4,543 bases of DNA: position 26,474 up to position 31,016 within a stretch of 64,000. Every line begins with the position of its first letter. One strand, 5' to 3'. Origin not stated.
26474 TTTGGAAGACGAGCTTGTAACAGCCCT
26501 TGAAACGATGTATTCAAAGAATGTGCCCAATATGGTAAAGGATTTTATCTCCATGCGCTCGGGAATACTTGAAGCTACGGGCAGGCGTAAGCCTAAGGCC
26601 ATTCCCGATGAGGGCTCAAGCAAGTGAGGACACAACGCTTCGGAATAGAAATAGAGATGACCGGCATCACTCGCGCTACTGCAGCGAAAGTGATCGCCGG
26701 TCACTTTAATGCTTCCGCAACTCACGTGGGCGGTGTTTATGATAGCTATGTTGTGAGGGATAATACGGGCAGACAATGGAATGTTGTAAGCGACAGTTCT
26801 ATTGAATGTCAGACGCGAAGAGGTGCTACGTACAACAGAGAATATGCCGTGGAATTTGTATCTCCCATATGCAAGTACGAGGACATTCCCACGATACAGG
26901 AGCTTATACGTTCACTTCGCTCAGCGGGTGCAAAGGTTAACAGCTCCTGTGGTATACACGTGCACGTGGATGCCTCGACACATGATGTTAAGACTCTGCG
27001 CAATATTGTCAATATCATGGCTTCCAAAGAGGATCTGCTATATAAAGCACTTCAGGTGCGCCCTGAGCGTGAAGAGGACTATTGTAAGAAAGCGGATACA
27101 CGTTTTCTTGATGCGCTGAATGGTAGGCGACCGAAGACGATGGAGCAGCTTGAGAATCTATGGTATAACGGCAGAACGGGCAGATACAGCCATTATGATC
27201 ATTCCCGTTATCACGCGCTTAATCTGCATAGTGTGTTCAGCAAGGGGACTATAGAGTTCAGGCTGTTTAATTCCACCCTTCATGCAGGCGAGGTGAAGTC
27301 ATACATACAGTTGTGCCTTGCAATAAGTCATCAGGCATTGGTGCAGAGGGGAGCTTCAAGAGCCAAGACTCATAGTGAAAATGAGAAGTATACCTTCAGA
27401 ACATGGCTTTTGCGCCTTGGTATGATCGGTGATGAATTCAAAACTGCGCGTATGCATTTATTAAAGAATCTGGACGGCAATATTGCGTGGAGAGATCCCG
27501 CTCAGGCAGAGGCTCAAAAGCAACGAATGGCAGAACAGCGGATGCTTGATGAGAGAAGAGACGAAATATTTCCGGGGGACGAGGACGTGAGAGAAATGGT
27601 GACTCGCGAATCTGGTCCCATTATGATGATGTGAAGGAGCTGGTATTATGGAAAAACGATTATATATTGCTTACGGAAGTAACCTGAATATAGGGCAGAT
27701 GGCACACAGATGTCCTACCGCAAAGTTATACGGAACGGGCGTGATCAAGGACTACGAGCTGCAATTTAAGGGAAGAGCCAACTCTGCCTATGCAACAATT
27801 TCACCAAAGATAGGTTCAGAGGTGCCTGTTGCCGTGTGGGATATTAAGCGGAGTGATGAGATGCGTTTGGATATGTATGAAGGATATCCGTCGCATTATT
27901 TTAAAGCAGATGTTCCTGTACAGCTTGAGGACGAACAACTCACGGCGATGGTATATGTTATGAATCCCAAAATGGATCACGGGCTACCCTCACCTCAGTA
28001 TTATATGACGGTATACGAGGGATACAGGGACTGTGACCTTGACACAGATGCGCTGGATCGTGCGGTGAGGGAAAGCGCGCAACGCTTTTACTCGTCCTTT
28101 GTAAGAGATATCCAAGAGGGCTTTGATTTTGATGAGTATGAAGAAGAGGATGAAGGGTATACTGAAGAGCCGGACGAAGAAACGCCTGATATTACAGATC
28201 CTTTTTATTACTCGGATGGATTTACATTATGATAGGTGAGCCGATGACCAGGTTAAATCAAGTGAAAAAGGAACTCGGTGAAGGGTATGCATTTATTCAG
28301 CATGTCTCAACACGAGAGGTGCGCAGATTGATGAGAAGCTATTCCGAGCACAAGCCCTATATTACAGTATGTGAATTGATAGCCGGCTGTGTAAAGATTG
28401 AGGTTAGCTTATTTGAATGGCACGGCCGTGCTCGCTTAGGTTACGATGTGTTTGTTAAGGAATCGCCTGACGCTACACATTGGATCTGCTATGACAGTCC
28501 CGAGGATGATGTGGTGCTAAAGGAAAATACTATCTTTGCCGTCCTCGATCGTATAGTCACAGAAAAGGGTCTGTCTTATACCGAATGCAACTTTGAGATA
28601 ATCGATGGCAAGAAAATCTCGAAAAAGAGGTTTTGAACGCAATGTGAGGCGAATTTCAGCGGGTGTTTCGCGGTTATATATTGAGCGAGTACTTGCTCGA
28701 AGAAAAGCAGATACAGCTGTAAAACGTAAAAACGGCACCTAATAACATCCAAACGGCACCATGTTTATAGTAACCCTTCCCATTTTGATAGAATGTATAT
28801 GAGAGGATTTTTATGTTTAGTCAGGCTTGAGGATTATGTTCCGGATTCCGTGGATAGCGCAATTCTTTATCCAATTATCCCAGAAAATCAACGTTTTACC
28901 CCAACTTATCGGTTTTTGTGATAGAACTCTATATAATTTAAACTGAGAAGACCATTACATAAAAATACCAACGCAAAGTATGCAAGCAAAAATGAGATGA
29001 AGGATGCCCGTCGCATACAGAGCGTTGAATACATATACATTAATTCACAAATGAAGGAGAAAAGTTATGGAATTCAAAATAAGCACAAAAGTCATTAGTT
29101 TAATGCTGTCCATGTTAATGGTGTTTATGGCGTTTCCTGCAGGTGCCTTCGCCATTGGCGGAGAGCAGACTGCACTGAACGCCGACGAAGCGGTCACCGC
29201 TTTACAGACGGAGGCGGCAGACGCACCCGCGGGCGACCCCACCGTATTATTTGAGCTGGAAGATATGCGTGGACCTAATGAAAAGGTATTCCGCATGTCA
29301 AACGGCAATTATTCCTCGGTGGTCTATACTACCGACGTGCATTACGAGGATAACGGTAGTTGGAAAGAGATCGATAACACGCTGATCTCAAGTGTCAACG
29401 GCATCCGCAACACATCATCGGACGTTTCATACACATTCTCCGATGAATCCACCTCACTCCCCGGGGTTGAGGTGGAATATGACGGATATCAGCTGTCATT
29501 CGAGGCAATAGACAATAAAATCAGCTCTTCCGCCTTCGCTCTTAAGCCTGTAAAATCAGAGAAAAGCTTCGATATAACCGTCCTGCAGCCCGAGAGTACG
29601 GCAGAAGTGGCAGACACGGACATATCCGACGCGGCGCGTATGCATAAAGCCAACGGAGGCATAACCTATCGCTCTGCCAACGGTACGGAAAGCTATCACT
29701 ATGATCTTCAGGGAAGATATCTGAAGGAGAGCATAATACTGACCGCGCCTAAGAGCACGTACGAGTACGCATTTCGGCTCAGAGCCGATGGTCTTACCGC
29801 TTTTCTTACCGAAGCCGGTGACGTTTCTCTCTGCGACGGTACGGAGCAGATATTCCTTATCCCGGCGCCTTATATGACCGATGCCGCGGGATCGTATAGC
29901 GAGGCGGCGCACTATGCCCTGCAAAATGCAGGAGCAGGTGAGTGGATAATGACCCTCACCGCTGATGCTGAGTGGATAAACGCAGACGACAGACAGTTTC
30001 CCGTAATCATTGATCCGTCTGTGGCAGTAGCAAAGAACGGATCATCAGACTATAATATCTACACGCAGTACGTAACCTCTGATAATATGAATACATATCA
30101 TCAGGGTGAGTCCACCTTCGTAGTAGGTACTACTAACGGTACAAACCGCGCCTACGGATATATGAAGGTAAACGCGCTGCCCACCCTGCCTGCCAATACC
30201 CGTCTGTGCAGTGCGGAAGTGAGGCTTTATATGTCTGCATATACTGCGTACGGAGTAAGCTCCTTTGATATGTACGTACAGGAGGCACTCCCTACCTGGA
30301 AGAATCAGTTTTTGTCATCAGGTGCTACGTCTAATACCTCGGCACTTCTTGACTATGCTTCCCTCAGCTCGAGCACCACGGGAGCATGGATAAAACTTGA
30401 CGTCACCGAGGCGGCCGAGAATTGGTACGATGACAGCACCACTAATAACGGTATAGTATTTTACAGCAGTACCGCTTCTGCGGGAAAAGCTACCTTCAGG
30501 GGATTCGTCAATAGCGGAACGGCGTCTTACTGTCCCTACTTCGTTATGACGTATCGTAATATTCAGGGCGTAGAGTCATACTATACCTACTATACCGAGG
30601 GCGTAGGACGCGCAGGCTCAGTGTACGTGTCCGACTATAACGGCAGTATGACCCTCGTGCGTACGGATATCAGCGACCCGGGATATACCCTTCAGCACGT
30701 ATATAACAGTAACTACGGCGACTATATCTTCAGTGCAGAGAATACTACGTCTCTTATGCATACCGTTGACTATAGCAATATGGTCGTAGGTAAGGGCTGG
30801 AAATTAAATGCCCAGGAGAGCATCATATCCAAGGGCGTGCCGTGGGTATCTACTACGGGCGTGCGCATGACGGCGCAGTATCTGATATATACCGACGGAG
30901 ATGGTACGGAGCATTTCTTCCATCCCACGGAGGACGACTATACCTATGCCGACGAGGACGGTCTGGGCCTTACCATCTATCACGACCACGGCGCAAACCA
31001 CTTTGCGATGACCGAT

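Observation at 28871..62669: A single 21-bp-phased direct repeat marks six promoters, suggesting an agr/LytTR quorum-sensing regulon that includes both ICE-borne RHS toxins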

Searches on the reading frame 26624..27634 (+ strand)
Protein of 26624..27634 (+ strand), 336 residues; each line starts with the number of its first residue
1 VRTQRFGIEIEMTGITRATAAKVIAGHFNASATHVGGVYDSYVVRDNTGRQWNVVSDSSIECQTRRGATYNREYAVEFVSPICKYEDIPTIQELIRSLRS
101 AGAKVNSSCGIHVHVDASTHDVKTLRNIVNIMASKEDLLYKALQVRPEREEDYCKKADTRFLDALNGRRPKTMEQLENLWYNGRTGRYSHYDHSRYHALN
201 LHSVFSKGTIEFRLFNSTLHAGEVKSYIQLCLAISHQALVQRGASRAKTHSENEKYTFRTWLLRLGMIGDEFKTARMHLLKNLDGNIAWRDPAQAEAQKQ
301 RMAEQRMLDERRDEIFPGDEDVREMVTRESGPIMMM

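Call 26: search_protein_families(library=pfam, proteins=[window:26624-27634:+])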
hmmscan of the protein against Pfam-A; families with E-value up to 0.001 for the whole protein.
window:26624-27634:+ (336 aa): 1 family
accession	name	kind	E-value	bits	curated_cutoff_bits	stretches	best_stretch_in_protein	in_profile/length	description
PF12224.13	Amidoligase_2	-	7.3e-74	249.2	22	1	3-234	2-244/245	Putative amidoligase enzyme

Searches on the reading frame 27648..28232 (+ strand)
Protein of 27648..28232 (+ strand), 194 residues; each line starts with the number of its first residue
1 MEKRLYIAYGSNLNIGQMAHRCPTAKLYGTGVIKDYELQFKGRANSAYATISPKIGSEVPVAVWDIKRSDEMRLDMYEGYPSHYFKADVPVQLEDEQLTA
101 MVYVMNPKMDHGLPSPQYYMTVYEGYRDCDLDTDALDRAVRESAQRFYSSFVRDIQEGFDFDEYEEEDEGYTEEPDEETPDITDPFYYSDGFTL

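Call 26: search_protein_families(library=pfam, proteins=[window:27648-28232:+])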
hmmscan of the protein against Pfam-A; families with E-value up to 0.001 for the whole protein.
window:27648-28232:+ (194 aa): 2 families
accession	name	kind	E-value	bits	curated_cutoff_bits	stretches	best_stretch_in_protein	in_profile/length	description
PF06094.17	GGACT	-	1.4e-11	45.5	22.8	1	7-112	2-109/120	Gamma-glutamyl cyclotransferase, AIG2-like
PF13772.11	AIG2_2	-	1.7e-08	35.2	27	1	59-131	2-75/83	AIG2-like family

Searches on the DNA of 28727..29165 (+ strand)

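Call 89: search_dna_similar(query=window:28727-29165:+, collection=plasmids, mode=distant, max_rows=10)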
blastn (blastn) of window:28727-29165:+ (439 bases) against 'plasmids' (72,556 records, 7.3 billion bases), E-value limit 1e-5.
No match.

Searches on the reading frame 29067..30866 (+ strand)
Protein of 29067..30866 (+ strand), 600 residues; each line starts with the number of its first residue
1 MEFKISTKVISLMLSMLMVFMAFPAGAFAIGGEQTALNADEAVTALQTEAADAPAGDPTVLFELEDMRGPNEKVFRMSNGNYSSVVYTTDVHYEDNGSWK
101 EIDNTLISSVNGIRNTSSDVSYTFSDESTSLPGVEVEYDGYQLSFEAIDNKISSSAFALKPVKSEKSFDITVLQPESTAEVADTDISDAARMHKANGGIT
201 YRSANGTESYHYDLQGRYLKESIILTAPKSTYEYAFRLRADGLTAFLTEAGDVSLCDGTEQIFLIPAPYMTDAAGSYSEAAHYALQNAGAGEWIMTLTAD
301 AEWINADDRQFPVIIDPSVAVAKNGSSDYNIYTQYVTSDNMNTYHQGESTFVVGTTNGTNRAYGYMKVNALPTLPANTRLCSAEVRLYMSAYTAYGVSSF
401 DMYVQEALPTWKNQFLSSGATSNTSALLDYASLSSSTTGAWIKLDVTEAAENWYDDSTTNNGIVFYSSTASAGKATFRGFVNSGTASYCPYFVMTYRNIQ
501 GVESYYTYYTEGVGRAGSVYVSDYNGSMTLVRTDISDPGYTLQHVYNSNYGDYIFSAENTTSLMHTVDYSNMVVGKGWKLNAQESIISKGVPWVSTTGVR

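Call 34: find_homologous_proteins(query=window:29067-30866:+, max_evalue=1e-10)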
Query window:29067-30866:+ (600 aa): 17 proteins with E <= 1e-10 among 8000 candidates.
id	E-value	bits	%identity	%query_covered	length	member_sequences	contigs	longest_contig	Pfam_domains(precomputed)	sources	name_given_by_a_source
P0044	9.0e-82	294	33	97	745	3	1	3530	PF00688.25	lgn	-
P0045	3.1e-61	226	32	68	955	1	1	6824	-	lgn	-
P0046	7.6e-53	198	30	70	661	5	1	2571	-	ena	-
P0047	5.2e-47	179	29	94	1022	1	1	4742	PF25778.2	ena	-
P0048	2.8e-46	177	31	80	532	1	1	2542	-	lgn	-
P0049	5.2e-41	159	27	96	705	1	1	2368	PF25778.2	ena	-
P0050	6.4e-34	136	28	50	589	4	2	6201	-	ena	-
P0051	3.9e-30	123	28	80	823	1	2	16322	PF14200.13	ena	-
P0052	1.3e-29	122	26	74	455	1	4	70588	PF24517.3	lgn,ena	-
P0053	3.0e-29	120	32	33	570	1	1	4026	PF25778.2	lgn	-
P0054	1.6e-28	118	30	79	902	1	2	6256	PF24517.3,PF25778.2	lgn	-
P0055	1.9e-28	118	28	72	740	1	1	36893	PF13688.13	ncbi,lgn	-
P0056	4.3e-28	117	28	78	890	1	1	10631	PF24517.3,PF14200.13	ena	-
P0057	7.4e-28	116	32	33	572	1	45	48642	PF25778.2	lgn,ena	-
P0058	8.1e-28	116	32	33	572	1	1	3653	PF25778.2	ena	-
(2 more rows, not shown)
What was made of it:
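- Tried and rejected: RHS N-terminal homologue search (call 34).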

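Call 35: find_encoding_contigs(protein=P0044, flank=10000, max_places=3)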
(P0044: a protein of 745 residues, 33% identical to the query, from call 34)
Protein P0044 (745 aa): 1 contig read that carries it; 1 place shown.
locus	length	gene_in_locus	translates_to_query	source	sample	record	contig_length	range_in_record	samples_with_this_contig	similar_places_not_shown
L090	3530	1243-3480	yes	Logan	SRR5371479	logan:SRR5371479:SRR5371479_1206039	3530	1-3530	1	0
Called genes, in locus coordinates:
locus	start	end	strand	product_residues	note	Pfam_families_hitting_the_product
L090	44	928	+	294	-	PF03457:HA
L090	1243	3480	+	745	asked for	PF00688:TGFb_propeptide (weak)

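Call 36: find_encoding_contigs(protein=P0045, flank=10000, max_places=3)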
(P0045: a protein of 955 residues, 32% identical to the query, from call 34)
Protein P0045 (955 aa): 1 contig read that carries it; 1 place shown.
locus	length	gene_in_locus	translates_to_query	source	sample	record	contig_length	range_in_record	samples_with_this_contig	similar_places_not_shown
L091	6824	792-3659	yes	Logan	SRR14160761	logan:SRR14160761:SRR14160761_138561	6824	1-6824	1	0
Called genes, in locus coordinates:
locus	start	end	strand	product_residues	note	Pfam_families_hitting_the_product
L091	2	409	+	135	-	?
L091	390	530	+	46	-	-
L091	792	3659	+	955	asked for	-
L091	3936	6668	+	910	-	PF05593:RHS_repeat (faint), PF25023:TEN_YD-shell (faint)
